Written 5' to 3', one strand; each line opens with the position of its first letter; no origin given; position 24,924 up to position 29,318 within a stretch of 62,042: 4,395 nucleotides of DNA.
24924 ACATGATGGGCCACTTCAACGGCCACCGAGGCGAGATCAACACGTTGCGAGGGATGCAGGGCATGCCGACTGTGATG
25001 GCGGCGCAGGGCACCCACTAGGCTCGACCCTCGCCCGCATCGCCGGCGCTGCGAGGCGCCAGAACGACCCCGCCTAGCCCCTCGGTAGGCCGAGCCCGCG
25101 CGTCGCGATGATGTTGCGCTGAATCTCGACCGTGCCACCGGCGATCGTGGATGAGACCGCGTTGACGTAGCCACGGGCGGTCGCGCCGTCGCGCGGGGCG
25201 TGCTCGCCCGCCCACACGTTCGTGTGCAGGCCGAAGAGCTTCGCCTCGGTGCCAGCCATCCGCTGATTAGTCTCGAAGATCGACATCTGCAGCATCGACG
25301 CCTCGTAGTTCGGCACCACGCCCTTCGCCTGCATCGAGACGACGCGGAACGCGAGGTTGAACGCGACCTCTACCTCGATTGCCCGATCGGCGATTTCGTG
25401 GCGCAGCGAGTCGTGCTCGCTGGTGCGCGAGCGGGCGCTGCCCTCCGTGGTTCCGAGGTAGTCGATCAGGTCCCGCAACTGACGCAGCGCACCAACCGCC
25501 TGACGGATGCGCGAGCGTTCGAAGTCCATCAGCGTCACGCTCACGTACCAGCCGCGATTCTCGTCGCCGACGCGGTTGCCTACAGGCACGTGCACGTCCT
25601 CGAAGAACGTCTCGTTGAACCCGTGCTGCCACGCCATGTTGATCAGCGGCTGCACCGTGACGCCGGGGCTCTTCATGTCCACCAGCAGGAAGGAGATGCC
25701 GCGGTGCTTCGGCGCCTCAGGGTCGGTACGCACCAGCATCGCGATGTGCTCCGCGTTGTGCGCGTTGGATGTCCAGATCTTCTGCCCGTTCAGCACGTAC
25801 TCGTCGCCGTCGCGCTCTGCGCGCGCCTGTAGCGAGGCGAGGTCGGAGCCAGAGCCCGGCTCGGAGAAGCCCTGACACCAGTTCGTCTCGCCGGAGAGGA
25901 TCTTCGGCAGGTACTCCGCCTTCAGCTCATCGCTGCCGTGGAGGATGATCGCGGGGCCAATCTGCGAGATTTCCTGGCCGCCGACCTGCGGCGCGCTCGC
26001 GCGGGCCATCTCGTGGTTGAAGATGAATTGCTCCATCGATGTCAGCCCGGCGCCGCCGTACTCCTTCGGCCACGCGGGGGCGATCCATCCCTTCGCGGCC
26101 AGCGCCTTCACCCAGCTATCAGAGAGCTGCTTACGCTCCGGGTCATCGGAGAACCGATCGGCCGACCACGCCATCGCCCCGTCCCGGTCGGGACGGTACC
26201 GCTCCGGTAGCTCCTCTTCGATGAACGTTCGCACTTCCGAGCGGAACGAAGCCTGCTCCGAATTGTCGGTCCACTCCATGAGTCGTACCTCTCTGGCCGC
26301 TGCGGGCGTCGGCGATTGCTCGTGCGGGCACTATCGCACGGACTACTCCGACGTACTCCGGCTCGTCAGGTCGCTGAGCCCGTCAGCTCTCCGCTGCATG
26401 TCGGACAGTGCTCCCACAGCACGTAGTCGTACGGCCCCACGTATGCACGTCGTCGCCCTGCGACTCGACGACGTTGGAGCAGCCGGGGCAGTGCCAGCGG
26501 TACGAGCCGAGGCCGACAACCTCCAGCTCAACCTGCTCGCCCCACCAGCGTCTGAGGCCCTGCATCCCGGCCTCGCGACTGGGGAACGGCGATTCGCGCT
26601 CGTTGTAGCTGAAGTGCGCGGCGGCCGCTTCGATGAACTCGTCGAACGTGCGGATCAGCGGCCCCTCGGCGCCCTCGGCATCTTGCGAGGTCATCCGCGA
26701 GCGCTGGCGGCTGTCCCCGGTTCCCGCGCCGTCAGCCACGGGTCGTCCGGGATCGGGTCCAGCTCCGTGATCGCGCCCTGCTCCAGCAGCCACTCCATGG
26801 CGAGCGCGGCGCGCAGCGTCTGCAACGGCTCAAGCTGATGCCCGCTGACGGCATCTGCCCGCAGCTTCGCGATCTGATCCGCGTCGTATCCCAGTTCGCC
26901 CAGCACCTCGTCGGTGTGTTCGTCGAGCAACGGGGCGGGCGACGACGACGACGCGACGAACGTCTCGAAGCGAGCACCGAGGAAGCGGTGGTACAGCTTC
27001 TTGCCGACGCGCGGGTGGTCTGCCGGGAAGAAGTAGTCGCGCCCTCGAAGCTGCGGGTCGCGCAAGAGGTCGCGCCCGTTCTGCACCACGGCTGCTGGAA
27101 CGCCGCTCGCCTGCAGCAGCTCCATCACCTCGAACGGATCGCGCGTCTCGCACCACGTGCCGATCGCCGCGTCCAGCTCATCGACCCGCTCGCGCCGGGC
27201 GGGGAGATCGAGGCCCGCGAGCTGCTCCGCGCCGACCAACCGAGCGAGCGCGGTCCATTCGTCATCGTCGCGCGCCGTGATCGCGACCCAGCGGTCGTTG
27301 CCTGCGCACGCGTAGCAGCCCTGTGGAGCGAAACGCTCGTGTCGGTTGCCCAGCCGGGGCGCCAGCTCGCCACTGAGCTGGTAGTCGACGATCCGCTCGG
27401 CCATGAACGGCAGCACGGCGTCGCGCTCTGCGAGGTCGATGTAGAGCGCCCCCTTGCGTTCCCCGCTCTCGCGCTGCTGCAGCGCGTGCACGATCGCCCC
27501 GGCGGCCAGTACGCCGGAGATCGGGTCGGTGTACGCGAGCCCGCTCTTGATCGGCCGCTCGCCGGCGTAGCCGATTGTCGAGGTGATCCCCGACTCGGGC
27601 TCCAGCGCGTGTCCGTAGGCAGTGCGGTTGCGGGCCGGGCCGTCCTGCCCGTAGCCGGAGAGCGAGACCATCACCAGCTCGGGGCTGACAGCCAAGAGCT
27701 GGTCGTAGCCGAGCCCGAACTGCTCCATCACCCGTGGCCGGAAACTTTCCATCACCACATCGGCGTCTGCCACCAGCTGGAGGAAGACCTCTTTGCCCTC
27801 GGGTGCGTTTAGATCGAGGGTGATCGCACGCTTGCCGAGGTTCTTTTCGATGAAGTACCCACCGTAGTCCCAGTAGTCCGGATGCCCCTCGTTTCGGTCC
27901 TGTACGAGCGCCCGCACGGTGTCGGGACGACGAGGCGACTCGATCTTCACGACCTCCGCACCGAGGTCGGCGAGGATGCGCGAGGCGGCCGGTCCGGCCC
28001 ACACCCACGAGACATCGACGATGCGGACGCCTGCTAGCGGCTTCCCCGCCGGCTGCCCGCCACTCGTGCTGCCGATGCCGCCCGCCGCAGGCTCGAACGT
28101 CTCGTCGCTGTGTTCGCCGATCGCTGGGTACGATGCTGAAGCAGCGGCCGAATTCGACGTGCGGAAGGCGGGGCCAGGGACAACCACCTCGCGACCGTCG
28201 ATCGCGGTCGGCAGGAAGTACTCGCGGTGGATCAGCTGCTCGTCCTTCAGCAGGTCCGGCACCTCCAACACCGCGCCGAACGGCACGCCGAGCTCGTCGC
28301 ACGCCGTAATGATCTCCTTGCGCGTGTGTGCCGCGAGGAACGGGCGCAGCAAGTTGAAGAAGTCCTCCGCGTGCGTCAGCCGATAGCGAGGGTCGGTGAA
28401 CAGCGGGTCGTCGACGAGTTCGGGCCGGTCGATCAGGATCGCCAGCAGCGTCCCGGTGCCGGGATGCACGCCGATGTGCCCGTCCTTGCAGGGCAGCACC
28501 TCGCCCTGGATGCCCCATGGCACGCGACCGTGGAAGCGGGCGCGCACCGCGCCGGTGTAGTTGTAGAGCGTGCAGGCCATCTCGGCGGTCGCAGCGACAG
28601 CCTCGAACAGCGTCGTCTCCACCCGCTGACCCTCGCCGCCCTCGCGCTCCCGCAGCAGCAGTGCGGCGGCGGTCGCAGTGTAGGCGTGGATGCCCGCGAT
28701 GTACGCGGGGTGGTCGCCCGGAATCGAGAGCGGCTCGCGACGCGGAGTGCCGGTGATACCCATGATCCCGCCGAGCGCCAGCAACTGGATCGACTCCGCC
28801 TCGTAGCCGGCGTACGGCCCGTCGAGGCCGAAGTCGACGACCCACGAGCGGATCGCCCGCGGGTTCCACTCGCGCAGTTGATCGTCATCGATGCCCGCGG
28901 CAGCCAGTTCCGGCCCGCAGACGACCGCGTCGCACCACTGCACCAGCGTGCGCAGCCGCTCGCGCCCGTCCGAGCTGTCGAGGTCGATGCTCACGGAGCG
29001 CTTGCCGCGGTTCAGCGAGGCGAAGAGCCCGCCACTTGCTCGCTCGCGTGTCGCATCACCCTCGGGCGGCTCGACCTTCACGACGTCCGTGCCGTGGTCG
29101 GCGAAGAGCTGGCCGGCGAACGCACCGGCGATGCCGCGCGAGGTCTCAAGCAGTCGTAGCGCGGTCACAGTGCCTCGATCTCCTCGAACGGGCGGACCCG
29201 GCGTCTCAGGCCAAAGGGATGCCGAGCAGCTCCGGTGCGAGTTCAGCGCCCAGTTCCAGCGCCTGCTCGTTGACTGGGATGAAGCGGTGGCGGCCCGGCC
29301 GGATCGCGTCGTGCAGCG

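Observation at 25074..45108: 20-kb, 17-gene co-directional array joining fused CoA-transferases, thiolase/DUF35, lipoate synthesis, a 2-oxoacid dehydrogenase and an OFOR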

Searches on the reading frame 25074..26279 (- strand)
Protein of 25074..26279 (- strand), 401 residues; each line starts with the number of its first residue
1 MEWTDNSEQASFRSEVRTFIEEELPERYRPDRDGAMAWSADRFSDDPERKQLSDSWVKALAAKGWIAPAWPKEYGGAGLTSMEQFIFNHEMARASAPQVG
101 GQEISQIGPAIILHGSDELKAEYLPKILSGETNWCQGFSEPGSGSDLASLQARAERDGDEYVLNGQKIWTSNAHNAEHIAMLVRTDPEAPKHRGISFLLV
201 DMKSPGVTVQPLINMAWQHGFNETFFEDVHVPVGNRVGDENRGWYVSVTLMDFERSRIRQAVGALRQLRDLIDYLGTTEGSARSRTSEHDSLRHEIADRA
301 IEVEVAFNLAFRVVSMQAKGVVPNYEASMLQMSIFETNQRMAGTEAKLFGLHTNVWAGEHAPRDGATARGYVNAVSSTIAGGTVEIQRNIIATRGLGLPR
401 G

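Call 4: search_protein_families(library=pfam, proteins=[window:25074-26279:-], max_evalue=0.01)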
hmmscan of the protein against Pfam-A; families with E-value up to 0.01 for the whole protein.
window:25074-26279:- (401 aa): 3 families
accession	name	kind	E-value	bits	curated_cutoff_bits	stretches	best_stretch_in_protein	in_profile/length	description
PF02770.24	Acyl-CoA_dh_M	-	2.4e-21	76.2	33.3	1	135-229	1-97/97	Acyl-CoA dehydrogenase, middle domain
PF02771.21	Acyl-CoA_dh_N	-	2.2e-20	73.5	22.9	1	7-131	2-113/113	Acyl-CoA dehydrogenase, N-terminal domain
PF00441.29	Acyl-CoA_dh_1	-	8.7e-18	65.3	22.4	1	241-395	1-149/150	Acyl-CoA dehydrogenase, C-terminal domain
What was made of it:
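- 25074..26279 (-): Acyl-CoA dehydrogenase (pimC-like, below cut-off), loosely associated with Module C. Three ACAD Pfam domains (call 4).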

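Call 7: search_protein_families(library=ncbifam, proteins=[window:25074-26279:-], max_evalue=0.00001)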
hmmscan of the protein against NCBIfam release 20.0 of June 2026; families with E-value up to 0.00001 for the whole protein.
window:25074-26279:- (401 aa): 17 families
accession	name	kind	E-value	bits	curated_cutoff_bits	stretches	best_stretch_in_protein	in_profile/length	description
TIGR03204.1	pimC_large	equivalog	1.4e-79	267.9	623.85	1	8-398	7-395/395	pimeloyl-CoA dehydrogenase large subunit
NF042972.1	AcrlCoAredClosAcrC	equivalog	3.3e-36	124.8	640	1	55-393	40-374/378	acryloyl-CoA reductase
TIGR03207.1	cyc_hxne_CoA_dh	equivalog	6.3e-35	120.6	575.35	1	43-331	24-315/372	cyclohexanecarboxyl-CoA dehydrogenase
NF045552.1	GlutCoADH_Des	equivalog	6.5e-32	111.2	470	1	54-398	40-382/387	glutaryl-CoA dehydrogenase Acd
NF045652.1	ProlPCPDhRedW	equivalog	7.4e-30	104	650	1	49-398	30-375/376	L-prolyl-[peptidyl-carrier protein] dehydrogenase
NF043006.1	CyhCrbnylCoADH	equivalog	2.7e-29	102.3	650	1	60-392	44-372/380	cyclohexane-1-carbonyl-CoA dehydrogenase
NF053553.1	prodigi_MBC_PigA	equivalog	8.6e-29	100.8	500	1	54-398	40-381/381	prodigiosin MBC biosynthesis dehydrogenase PigA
NF008997.0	PRK12341.1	equivalog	2.8e-25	89.2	537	1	45-261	31-246/382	acyl-CoA dehydrogenase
NF058590.1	AcCoDHFadEBacil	equivalog_domain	2.2e-23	82.7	600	1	55-317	57-320/586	acyl-CoA dehydrogenase FadE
NF042439.1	SulpropCoADesulf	equivalog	6.1e-23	81.2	600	1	51-397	24-372/379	3-sulfinopropanoyl-CoA desulfinase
NF002885.1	PRK03354.1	equivalog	2.7e-18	66.1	540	1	43-339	29-324/378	crotonobetainyl-CoA dehydrogenase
NF052270.1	Staph_DH_FadE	equivalog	1.7e-16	59.9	600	1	111-386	117-384/400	acyl-CoA dehydrogenase FadE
TIGR03203.1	pimD_small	equivalog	7.4e-13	48.3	652.7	1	56-311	42-297/378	pimeloyl-CoA dehydrogenase small subunit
TIGR04022.1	sulfur_SfnB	equivalog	7.4e-10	38.3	430.9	1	50-209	32-185/391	SfnB family sulfur acquisition oxidoreductase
NF007000.1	PRK09463.1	subfamily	5.1e-09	35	600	1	41-240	63-279/726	acyl-CoA dehydrogenase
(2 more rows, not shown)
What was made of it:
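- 25074..26279 (-): TIGR03204 scores 268 bits against a cut-off of 624 (call 7).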

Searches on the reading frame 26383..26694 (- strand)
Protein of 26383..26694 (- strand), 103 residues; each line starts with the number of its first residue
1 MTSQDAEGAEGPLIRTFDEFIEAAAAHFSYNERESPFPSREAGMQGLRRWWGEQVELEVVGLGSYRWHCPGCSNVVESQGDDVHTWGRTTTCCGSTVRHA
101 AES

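Call 56: search_protein_representatives(protein=window:26383-26694:-)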
Query: 103 residues. Proteins with E-value up to 0.001 (for the whole library): 14; up to 1e-10: 3; up to 1e-30: 1. The best 14 are listed.
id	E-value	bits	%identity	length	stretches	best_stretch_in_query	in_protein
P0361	9.2e-67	238.2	100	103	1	1-103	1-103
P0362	9.8e-21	90.1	52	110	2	14-87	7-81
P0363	4.7e-13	65.4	47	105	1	14-87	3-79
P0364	4.0e-10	55.9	43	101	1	14-85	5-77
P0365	3.7e-09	52.8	37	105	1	3-83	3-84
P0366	7.6e-09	51.8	37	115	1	11-85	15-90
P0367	9.9e-08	48.2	41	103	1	11-79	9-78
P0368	2.7e-06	43.6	35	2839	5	21-83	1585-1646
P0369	2.7e-05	40.4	38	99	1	30-84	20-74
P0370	4.9e-05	39.6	45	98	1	14-90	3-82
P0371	9.7e-05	38.6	38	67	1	14-73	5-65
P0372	1.0e-04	38.5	41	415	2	65-97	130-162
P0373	3.1e-04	37.0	31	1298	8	68-97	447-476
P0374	7.7e-04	35.7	30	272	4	51-86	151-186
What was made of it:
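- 26366..26694 (-): Module C. Small Zn-ribbon-like protein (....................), translationally coupled to CoAT3. Here it is frameshifted at the G-run 26433-26439 (called ORF 26383-26694). The family has about 10 members among 1.84 billion representatives (call 56).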

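Call 67: predict_structure(alignment_id=A1)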
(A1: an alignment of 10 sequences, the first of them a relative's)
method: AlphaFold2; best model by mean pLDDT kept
length: 103 residues; sequences in the alignment: 10
mean_pLDDT: 72.6   pTM: 0.59
mean pLDDT of the five models: 72.6, 72.2, 69.4, 68.5, 68.1
residues with pLDDT >= 90: 7; 70-90: 51; 50-70: 30; < 50: 15
segments of 3 or more residues with pLDDT < 50: 95-103
pLDDT, mean of each block of 10 residues (from residue 1): 50 84 81 65 82 90 88 86 62 48 46
secondary structure, 60 per line:
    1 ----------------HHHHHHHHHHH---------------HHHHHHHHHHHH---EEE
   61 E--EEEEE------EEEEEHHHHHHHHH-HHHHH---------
elements in order: H17-27 H43-54 E58-61 E64-68 E75-79 H80-88 H90-94

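Call 74: fold_search(model_id=the predicted structure, library=pdb)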
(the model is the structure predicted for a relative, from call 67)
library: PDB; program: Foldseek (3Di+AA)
matches with E <= 10: 386; with E <= 0.001: 0
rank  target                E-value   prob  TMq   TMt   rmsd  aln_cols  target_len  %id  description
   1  6k0a_G                5.5e-01  0.11  0.23  0.20  14.4       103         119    7  cryo-EM structure of an archaeal Ribonuclease P (released 2019-06-19)
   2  9pd3_K                9.1e-01  0.08  0.19  0.10  27.2        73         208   19  NER dual incision complex - DuIS (released 2026-02-18)
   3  4nec_C                9.7e-01  0.03  0.16  0.08  18.8        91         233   15  Conversion of a Disulfide Bond into a Thioacetal Group during Echinomycin Biosynthesis (released 2014-01-15)
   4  8xrm_Q                1.4e+00  0.16  0.27  0.38   4.6        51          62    8  RNA polymerase II elongation complex with DSIF, SPT6, and ELOF1 transcribing genomic DNA extracted from human nuclei (released 2025-05-07)
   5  2zae_D                1.4e+00  0.06  0.19  0.20  11.5        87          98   13  Crystal structure of protein Ph1601p in complex with protein Ph1771p of archaeal ribonuclease P from Pyrococcus horiko (released 2008-10-14)
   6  2zae_B                1.4e+00  0.05  0.14  0.15  11.4        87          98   13  Crystal structure of protein Ph1601p in complex with protein Ph1771p of archaeal ribonuclease P from Pyrococcus horiko (released 2008-10-14)
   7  7f97_D                1.5e+00  0.20  0.38  0.10   8.4        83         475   16  Plasmodium falciparum Prolyl-tRNA Synthetase (PfPRS) in Complex with L-proline and compound L97 (released 2023-01-04)
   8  8ytk_A                1.5e+00  0.14  0.36  0.11   8.7       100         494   11  Crystal structure of human prolyl-tRNA synthetase in complex with inhibitor (released 2025-04-02)
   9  9pd5_K                1.5e+00  0.07  0.19  0.13  25.2        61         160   21  NER dual incision complex - NoF (released 2026-02-18)
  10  4q15_A                1.6e+00  0.20  0.38  0.10   8.3        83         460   16  Crystal Structure of Prolyl-tRNA synthetase (ProRS, Proline--tRNA ligase) from Plasmodium falciparum in complex with H (released 2016-04-20)
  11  4nec_B                1.6e+00  0.04  0.16  0.07  19.5        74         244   12  Conversion of a Disulfide Bond into a Thioacetal Group during Echinomycin Biosynthesis (released 2014-01-15)
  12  6a88_D                1.7e+00  0.16  0.35  0.09   8.7        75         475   11  Crystal Structure of T. gondii prolyl tRNA synthetase with Febrifugine and ATP Analog (released 2019-10-23)
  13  7qbz                  1.7e+00  0.07  0.20  0.05  11.9        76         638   17  Crystal structure Cadmium translocating P-type ATPase (released 2022-03-23)
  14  1x0t                  1.7e+00  0.06  0.19  0.18  11.0        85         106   13  Crystal structure of ribonuclease P protein Ph1601p from Pyrococcus horikoshii OT3 (released 2005-11-15)
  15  8ebt_K                1.9e+00  0.06  0.20  0.12  27.4        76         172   17  XPA repositioning Core7 of TFIIH relative to XPC-DNA lesion (Cy5) (released 2023-04-19)
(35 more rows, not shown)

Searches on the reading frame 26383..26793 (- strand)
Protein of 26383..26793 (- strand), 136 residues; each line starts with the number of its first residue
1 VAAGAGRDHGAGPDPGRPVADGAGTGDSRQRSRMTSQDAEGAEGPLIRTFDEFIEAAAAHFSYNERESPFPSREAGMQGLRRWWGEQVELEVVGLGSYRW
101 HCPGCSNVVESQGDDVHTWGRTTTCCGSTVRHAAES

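Call 4: search_protein_families(library=pfam, proteins=[window:26383-26793:-], max_evalue=0.01)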
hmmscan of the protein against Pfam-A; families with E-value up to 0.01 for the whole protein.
window:26383-26793:- (136 aa): 0 families

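Call 7: search_protein_families(library=ncbifam, proteins=[window:26383-26793:-], max_evalue=0.00001)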
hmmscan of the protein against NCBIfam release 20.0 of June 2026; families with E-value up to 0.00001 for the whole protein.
window:26383-26793:- (136 aa): 0 families

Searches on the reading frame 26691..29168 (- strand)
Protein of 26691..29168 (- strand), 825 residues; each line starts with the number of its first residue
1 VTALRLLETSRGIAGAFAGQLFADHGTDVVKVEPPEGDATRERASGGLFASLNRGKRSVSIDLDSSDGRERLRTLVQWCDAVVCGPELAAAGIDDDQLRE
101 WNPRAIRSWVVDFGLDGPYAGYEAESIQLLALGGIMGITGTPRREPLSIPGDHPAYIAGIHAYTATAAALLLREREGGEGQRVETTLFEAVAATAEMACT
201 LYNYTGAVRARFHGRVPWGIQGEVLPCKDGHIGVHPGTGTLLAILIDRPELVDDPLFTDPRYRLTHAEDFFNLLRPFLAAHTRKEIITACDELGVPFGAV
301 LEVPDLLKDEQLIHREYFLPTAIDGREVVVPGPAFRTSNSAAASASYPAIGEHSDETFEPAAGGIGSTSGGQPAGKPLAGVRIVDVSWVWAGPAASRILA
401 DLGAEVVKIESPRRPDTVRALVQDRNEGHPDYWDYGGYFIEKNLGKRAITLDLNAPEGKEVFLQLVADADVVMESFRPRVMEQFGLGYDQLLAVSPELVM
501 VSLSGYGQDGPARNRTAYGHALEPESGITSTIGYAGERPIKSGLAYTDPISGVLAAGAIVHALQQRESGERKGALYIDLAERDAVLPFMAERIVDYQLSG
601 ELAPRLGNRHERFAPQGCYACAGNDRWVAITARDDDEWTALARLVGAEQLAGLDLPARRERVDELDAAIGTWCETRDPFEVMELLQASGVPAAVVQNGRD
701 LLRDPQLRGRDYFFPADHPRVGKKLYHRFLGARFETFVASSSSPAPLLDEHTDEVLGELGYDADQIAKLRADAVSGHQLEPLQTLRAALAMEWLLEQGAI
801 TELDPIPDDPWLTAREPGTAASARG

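Call 4: search_protein_families(library=pfam, proteins=[window:26691-29168:-], max_evalue=0.01)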
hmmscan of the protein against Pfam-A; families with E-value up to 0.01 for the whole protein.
window:26691-29168:- (825 aa): 1 family
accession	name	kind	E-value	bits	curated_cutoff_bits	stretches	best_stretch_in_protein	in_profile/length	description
PF02515.22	CoA_transf_3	-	8.2e-161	535.6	23.3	2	378-752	1-366/366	CoA-transferase family III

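Call 7: search_protein_families(library=ncbifam, proteins=[window:26691-29168:-], max_evalue=0.00001)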
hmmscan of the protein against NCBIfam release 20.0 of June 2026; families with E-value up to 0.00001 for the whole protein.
window:26691-29168:- (825 aa): 7 families
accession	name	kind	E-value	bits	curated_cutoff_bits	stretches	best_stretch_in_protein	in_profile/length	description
NF052585.1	SucGlutTfsCaiB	equivalog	1.8e-102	342.9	750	2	376-760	6-389/394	succinate--glutarate CoA-transferase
NF041294.1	Scnl_mescCoAtase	equivalog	9.9e-94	314.6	700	2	378-756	4-380/381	succinyl-CoA:mesaconate CoA-transferase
NF003809.0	PRK05398.1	subfamily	3e-91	306.1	442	3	376-773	3-414/416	formyl-CoA transferase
TIGR03253.1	oxalate_frc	equivalog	6.1e-86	288.7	504.2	3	376-774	2-415/416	formyl-CoA transferase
NF008511.0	PRK11430.1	equivalog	5e-71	239.8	522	2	376-651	8-272/381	CoA:oxalate CoA-transferase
NF002914.1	PRK03525.1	equivalog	5.6e-54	183.6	413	2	373-773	5-395/400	L-carnitine CoA-transferase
TIGR04253.1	mesacon_CoA_iso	equivalog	4.5e-19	68.7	725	1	378-772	3-397/403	2-methylfumaryl-CoA isomerase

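Call 48: search_solved_structures(query=window:26691-29168:-, max_evalue=1e-25)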
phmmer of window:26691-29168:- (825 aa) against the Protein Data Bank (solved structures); distinct sequences matched with E-value up to 1e-25: 23.
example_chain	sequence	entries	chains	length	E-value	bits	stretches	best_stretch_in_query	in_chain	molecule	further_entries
9fn0_B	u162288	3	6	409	2.9e-65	224.4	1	376-770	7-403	Subunit of Benzylsuccinate CoA-transferase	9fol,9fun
10uh_A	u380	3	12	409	7.7e-47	163.5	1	376-568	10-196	Formyl-coenzyme a transferase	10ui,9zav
9br6_A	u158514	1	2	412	1.9e-45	158.8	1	366-777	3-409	Succinate--hydroxymethylglutarate CoA-transferase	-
9br7_A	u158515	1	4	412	2e-45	158.8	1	366-777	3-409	Succinate--hydroxymethylglutarate CoA-transferase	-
4ed9_A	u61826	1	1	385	9.4e-45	156.6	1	373-714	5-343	CAIB/BAIF family protein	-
4hl6_A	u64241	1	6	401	3.9e-40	141.3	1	373-652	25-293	Uncharacterized protein YfdE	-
1p5h_A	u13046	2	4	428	6.5e-37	130.6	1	376-597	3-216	Formyl-coenzyme A transferase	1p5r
2vjp_A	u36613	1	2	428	8.6e-37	130.2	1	376-597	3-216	FORMYL-COENZYME A TRANSFERASE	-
1pqy_A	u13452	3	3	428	1.6e-36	129.3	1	376-772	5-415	Hypothetical protein yfdW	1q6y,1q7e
2vjq_A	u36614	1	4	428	1.6e-36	129.3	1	376-597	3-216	FORMYL-COENZYME A TRANSFERASE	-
2vjn_A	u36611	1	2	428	1.6e-36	129.3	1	376-597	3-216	FORMYL-COENZYME A TRANSFERASE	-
2vjk_A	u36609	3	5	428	1.6e-36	129.3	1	376-597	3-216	FORMYL-COENZYME A TRANSFERASE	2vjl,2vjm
1t4c_A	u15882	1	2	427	2e-36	129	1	376-597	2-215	Formyl-CoA:oxalate CoA-transferase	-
2vjo_A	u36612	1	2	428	2.3e-36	128.8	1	376-597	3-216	FORMYL-COENZYME A TRANSFERASE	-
1pt5_A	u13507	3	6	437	2.4e-36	128.8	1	375-771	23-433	Hypothetical protein yfdW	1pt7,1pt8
9fn0_A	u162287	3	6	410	2.3e-27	99.1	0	5-234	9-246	Subunit of Benzylsuccinate CoA-transferase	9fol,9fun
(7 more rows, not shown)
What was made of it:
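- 26691..29168 (-): Module C, CoAT3. Fused two-module family III CoA-transferase (BbsEF-like). PDB 9fn0_B matches residues 376-770 (E 2.9e-65) and 9fn0_A matches the N half (E 2.3e-27) (call 48).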
